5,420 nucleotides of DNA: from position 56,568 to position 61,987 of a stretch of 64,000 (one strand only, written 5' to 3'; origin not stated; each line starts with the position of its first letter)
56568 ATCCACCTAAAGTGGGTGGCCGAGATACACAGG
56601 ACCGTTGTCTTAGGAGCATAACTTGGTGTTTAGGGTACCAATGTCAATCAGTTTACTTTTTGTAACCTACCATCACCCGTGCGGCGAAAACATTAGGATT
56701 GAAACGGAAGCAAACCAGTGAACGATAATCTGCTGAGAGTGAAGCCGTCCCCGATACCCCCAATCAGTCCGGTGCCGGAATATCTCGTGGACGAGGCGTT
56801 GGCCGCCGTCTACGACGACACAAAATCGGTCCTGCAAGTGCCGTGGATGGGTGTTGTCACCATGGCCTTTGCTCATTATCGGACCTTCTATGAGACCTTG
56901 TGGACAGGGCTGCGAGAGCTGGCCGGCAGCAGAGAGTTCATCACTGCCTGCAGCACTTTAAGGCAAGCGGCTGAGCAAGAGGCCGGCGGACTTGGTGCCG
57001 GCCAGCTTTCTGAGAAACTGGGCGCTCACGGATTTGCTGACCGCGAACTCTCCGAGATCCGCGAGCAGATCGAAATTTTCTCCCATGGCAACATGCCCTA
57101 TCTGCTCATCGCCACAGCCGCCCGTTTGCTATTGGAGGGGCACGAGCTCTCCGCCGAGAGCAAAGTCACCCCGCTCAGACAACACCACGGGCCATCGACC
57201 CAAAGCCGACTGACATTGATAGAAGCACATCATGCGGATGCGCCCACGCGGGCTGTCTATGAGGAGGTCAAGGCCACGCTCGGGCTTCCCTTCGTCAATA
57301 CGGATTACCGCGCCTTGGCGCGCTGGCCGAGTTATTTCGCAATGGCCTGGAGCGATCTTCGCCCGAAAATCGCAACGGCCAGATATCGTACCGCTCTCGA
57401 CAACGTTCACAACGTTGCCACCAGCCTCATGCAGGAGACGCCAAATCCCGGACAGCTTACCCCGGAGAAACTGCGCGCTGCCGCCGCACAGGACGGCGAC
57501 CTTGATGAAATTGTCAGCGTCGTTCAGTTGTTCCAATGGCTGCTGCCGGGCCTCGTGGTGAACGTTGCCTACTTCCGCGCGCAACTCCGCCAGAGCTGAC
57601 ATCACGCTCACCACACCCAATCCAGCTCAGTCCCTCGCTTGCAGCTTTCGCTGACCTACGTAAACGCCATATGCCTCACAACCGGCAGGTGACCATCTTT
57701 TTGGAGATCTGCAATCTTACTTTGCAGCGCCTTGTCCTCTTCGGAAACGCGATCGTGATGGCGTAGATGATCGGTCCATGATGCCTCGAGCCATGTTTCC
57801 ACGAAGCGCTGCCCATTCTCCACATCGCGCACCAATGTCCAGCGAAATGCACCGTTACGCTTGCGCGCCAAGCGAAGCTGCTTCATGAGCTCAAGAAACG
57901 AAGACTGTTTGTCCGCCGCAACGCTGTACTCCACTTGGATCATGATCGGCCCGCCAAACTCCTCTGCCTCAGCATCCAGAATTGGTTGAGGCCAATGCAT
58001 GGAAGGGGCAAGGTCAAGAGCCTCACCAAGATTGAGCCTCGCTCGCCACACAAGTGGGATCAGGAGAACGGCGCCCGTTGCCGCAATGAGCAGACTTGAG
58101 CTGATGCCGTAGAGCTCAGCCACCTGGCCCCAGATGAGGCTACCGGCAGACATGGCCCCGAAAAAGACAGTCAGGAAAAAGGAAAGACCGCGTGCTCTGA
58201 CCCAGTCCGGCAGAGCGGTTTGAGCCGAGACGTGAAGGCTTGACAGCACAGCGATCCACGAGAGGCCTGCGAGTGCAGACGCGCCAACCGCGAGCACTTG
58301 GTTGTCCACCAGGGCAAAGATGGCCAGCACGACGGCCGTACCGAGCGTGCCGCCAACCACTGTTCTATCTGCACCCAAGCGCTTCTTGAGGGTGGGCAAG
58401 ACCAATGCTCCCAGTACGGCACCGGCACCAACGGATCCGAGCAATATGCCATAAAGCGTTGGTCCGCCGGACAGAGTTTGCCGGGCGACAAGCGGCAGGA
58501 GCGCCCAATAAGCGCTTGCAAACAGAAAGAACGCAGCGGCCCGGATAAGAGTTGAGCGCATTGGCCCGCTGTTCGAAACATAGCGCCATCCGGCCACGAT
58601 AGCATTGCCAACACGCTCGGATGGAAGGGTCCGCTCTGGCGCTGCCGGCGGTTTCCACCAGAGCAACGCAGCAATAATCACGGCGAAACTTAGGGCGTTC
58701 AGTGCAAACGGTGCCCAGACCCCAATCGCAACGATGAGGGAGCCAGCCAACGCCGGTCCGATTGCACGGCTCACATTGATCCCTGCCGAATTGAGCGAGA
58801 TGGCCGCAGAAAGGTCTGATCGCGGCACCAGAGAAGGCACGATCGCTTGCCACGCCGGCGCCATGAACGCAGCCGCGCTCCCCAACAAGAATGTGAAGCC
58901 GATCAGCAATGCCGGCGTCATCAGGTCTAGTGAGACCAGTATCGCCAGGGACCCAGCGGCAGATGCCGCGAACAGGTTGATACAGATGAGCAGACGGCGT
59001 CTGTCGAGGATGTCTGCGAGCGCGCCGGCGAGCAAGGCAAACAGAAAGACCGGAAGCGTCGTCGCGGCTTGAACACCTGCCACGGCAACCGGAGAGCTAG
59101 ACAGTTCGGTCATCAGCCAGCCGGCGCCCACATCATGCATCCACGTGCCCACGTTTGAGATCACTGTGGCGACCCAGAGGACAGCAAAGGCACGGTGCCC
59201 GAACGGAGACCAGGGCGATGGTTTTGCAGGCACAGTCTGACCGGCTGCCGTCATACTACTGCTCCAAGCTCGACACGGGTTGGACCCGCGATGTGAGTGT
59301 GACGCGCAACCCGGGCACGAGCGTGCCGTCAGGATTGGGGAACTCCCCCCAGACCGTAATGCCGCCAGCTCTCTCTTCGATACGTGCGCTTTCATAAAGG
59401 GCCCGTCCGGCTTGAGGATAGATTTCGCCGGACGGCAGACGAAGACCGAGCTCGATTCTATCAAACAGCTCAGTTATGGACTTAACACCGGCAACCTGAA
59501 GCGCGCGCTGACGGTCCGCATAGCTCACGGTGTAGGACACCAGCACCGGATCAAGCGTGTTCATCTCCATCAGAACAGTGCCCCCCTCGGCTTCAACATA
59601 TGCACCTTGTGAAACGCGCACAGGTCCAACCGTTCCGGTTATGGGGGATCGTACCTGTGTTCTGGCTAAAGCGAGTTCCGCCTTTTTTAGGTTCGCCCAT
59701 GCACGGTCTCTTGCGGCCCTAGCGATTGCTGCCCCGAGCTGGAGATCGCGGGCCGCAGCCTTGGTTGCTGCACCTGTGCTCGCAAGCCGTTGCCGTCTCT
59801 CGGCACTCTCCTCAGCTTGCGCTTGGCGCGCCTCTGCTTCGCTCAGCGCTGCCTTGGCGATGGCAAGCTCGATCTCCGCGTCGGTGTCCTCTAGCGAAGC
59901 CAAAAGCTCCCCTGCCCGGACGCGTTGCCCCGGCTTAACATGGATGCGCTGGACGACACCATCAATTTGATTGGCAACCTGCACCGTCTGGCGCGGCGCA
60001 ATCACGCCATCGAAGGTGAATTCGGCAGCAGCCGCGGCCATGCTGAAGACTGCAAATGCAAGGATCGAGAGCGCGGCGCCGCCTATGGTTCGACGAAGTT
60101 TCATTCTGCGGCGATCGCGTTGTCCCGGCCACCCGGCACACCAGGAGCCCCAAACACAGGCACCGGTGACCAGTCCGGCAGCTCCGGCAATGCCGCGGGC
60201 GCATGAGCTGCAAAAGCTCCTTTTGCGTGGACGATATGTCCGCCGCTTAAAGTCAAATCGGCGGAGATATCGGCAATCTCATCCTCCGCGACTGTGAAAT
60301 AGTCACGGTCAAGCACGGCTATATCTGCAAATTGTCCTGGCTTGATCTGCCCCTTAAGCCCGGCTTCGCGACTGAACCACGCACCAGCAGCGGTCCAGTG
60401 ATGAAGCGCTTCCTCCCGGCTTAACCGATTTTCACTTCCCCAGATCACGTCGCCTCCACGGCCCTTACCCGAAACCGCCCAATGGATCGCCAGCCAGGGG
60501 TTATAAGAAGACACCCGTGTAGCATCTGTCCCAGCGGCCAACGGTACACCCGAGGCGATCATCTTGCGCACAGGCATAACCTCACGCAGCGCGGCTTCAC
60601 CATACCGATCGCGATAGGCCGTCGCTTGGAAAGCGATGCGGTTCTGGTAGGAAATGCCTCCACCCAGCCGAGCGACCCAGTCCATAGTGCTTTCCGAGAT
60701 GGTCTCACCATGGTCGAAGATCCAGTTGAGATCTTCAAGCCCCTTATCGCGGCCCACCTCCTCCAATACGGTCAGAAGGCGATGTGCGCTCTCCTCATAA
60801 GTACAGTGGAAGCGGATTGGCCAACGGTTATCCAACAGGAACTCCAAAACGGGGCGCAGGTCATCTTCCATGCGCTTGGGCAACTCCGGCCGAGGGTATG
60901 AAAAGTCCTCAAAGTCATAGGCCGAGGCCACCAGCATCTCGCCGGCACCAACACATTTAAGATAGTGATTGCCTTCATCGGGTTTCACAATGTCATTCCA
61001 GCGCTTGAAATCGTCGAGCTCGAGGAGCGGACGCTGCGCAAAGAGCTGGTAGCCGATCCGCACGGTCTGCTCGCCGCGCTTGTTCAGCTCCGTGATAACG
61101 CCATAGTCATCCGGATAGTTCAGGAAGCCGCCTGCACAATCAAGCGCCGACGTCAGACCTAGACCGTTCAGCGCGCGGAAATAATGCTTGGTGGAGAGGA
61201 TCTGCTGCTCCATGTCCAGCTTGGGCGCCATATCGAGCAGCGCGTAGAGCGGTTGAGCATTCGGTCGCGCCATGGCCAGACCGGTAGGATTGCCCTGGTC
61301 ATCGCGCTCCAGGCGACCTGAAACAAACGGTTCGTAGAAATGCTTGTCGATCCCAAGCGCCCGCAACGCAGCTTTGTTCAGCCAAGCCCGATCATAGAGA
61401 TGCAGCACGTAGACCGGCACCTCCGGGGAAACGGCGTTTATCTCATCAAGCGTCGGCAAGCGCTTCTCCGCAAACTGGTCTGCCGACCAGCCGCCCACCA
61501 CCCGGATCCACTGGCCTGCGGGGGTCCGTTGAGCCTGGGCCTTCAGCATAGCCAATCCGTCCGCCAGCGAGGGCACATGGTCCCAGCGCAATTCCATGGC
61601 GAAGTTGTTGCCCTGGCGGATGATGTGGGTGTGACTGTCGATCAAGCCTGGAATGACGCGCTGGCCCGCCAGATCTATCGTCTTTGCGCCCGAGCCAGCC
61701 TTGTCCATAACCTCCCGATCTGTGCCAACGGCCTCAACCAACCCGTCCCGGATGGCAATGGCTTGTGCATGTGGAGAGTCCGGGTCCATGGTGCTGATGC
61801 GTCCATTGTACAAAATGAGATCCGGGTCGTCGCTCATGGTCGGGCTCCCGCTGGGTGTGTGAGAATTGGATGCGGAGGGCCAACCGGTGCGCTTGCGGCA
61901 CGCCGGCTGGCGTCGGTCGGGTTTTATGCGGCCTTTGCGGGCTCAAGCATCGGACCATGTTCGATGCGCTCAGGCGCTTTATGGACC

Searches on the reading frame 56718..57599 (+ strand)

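Call 21: search_protein_families(library=pfam, proteins=[window:56718-57599:+], max_evalue=0.00001)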
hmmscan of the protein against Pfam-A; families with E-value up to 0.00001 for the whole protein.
window:56718-57599:+ (293 aa): 1 family
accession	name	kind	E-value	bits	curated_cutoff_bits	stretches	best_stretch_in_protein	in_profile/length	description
PF10778.14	DehI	-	6.2e-14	52.7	28.9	1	42-189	1-140/148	Halocarboxylic acid dehydrogenase DehI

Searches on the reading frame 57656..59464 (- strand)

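Call 58: search_protein_families(library=pfam, proteins=[window:57656-59464:-], max_evalue=0.00001)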
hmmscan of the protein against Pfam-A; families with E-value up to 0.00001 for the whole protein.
window:57656-59464:- (602 aa): 2 families
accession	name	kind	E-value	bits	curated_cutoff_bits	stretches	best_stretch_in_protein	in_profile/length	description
PF05977.19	MFS_3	-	1.1e-182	608.6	27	1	83-599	2-517/524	Transmembrane secretion effector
PF07690.21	MFS_1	-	1.1e-35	123.6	33.4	1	96-441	1-346/347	Major Facilitator Superfamily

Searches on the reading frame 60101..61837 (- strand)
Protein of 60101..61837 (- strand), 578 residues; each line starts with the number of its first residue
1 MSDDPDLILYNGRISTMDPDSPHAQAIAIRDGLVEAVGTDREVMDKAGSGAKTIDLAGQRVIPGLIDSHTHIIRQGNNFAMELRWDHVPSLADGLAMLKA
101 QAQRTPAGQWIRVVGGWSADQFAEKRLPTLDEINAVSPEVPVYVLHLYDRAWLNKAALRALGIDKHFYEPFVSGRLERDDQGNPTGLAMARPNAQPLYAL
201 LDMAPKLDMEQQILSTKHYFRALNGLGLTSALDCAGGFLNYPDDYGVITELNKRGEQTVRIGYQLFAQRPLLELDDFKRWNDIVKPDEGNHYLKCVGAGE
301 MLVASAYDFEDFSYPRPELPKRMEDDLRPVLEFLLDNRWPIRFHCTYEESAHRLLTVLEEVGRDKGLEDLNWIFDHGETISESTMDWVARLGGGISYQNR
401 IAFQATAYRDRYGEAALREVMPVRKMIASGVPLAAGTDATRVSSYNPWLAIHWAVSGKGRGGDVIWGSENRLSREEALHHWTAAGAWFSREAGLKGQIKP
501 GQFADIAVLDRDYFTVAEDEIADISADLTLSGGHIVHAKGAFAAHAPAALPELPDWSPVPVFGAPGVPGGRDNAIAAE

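Call 58: search_protein_families(library=pfam, proteins=[window:60101-61837:-], max_evalue=0.00001)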
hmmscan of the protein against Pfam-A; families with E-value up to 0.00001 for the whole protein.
window:60101-61837:- (578 aa): 2 families
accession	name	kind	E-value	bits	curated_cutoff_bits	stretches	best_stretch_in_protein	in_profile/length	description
PF07969.17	Amidohydro_3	-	2.7e-102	344.1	29.7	1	52-537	1-472/472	Amidohydrolase family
PF01979.26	Amidohydro_1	-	1.5e-07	31.5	25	0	365-518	186-331/345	Amidohydrolase family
